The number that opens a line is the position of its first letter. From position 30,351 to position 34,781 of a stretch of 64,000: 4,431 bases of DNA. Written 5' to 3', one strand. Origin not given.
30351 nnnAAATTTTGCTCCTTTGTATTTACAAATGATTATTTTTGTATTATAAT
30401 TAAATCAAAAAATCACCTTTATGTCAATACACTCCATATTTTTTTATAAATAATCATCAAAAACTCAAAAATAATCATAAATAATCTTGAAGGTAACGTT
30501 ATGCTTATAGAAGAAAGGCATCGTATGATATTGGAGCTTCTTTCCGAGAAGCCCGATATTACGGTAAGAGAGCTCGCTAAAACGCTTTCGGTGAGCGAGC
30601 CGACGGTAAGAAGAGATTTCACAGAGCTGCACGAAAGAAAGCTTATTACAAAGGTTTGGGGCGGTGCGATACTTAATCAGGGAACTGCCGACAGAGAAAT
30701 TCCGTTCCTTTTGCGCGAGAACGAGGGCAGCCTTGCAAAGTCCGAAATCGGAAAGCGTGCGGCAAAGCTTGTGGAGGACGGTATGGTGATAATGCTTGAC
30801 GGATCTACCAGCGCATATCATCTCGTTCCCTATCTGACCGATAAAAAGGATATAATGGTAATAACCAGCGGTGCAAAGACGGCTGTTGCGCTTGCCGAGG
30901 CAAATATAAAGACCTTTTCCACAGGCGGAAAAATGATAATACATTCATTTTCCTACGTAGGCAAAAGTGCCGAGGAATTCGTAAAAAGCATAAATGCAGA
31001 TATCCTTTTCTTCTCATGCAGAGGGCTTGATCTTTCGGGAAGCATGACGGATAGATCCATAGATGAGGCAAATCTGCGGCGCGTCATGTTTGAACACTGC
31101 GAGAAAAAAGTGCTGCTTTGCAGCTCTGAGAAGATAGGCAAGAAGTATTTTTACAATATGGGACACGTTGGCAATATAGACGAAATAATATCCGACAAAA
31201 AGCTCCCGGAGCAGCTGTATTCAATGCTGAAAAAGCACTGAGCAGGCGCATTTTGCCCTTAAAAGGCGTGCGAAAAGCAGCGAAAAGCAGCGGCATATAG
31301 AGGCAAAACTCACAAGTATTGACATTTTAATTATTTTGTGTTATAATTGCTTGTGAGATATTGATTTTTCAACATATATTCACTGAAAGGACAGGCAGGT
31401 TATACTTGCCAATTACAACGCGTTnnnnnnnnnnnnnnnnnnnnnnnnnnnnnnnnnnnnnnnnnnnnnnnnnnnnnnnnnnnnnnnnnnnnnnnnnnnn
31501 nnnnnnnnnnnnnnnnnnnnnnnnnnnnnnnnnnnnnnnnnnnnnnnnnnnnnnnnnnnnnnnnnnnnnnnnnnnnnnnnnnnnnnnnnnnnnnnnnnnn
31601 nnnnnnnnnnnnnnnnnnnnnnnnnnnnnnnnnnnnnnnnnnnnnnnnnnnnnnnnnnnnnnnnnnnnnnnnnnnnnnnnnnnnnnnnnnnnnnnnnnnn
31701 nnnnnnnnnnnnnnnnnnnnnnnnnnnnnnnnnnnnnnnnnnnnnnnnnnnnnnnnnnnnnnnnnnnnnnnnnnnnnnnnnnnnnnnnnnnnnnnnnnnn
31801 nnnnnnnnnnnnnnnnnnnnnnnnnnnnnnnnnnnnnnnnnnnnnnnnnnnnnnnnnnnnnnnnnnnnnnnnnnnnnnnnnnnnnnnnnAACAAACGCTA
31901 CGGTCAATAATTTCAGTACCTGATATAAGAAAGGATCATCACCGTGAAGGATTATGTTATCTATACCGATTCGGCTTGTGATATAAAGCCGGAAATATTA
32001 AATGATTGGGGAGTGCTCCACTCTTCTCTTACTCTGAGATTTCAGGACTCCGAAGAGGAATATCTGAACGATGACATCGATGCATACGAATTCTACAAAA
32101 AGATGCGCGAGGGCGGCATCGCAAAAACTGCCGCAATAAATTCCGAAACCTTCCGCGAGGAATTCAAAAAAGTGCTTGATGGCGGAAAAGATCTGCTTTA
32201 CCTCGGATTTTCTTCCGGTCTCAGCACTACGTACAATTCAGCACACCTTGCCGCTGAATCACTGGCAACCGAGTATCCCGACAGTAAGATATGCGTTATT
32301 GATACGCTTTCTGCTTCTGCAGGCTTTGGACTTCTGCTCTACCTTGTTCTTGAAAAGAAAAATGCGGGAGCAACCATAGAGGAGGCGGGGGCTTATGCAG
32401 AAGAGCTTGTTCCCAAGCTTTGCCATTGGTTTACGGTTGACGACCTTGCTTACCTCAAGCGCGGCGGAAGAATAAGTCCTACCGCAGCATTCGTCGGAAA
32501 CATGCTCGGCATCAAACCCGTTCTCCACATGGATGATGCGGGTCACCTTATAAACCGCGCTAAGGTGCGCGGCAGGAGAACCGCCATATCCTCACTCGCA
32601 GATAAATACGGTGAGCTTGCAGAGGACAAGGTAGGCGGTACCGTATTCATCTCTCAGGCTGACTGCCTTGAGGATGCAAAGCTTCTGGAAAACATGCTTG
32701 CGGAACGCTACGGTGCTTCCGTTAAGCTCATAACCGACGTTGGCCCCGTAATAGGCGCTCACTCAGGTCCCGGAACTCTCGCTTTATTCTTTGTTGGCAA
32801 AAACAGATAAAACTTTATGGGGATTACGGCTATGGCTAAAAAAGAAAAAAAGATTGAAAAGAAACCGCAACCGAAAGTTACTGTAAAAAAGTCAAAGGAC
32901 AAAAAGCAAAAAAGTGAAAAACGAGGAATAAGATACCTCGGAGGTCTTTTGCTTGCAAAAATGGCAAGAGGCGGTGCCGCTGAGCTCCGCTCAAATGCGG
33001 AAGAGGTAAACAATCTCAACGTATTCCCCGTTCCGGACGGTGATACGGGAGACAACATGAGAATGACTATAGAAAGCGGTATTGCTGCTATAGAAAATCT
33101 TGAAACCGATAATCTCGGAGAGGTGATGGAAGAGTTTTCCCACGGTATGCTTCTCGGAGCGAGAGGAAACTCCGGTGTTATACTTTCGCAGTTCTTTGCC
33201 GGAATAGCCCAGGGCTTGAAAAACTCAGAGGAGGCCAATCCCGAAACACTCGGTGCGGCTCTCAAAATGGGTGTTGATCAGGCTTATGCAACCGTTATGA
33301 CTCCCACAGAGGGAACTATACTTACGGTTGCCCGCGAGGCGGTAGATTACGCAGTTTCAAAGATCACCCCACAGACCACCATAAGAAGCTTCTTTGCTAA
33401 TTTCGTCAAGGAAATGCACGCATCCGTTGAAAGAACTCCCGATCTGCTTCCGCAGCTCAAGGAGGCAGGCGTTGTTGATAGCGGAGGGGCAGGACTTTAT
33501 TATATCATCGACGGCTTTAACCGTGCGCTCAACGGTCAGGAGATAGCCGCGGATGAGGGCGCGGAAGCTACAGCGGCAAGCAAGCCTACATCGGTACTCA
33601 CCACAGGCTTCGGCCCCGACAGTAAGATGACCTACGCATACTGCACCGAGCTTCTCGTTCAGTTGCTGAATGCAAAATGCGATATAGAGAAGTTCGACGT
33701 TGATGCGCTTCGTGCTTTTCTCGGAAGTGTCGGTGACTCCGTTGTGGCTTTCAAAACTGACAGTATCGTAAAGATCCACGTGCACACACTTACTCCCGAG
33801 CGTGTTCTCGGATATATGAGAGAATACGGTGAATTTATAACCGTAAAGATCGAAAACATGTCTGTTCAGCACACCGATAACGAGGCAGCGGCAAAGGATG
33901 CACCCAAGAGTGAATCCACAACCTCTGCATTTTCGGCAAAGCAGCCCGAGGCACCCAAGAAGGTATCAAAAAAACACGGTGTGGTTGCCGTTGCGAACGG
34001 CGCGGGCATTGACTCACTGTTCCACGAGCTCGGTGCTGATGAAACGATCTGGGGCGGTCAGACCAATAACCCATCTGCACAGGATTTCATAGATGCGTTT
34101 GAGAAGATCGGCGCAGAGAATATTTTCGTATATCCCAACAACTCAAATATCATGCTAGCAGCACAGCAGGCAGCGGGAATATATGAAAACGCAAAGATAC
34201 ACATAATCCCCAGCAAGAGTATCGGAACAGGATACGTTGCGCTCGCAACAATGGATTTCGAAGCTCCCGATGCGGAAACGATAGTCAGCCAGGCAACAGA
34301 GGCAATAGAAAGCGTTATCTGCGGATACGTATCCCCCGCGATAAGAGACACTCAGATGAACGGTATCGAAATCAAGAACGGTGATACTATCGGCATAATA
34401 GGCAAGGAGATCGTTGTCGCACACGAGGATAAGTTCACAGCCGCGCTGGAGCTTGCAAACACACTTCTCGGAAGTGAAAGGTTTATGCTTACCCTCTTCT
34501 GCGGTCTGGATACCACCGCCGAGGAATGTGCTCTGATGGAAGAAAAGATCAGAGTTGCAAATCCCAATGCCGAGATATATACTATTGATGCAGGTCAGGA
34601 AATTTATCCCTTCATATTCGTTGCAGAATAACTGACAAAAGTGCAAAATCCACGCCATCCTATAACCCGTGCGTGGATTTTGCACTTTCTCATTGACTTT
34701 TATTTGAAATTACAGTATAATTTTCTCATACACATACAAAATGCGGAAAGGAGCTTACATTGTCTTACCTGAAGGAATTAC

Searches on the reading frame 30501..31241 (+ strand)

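Call 84: search_protein_families(library=pfam, proteins=[window:30501-31241:+], max_evalue=0.00001)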
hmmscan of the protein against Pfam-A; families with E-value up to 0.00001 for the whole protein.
window:30501-31241:+ (246 aa): 6 families
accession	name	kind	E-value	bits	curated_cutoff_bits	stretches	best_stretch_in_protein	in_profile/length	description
PF00455.28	DeoRC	-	2.6e-41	141.7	31.8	1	79-233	5-160/160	DeoR C terminal sensor domain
PF08220.18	HTH_DeoR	-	3.9e-15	55.8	21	1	6-60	1-55/57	DeoR-like helix-turn-helix domain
PF13412.12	HTH_24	-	3.1e-08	33.5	21.9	1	5-39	3-37/48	Winged helix-turn-helix DNA-binding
PF08279.18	HTH_11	-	9.8e-08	32.2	25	1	6-45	1-41/55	HTH domain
PF25213.1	HVO_A0261_N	-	5.9e-06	26.5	35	0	5-52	11-57/86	HVO_A0261 N-terminal domain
PF13404.12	HTH_AsnC-type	-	9.1e-06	25.8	27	0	9-38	7-36/42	AsnC-type helix-turn-helix domain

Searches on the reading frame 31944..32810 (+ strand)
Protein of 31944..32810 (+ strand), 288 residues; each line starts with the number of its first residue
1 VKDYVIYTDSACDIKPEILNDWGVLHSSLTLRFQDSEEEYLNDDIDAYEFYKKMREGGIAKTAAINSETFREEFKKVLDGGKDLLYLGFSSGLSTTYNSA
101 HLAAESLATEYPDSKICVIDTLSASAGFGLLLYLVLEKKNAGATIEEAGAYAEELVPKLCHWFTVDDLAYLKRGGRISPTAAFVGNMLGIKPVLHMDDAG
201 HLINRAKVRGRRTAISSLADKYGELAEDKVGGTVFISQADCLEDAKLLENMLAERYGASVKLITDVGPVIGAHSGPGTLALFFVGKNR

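Call 84: search_protein_families(library=pfam, proteins=[window:31944-32810:+], max_evalue=0.00001)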
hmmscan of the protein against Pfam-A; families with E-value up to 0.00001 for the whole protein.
window:31944-32810:+ (288 aa): 1 family
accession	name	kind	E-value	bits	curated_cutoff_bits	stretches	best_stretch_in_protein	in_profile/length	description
PF02645.21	DegV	-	2.3e-67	227.7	27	1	6-284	4-278/280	Uncharacterised protein, DegV family COG1307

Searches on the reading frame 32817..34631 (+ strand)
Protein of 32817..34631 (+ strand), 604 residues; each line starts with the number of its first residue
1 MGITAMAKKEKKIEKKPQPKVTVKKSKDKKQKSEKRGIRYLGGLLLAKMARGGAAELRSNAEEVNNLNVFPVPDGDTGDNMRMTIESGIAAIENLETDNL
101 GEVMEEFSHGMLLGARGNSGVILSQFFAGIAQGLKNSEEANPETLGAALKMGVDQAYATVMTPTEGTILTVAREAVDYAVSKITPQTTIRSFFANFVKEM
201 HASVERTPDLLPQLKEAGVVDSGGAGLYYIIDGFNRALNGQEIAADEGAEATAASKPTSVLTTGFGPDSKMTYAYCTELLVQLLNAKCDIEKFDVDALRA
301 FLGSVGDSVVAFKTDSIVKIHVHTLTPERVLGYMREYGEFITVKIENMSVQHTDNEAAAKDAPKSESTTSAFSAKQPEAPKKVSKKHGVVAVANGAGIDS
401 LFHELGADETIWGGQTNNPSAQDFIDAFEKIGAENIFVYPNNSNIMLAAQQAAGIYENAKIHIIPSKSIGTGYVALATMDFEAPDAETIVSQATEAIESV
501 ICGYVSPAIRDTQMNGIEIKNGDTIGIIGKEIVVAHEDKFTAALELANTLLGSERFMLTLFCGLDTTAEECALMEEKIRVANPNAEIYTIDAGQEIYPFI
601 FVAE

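Call 84: search_protein_families(library=pfam, proteins=[window:32817-34631:+], max_evalue=0.00001)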
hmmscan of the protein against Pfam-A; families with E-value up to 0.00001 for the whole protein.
window:32817-34631:+ (604 aa): 3 families
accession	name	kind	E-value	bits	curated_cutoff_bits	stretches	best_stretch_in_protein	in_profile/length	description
PF13684.11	FakA-like_C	-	2.8e-60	203.8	23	1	388-604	1-216/216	Fatty acid kinase subunit A-like, C-terminal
PF02734.22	Dak2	-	5.1e-43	147.4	27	1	71-234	1-172/174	DAK2 domain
PF21645.3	FakA-like_M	-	1.9e-24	85.7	24.9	1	273-353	2-78/80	Fatty acid kinase subunit A-like, middle domain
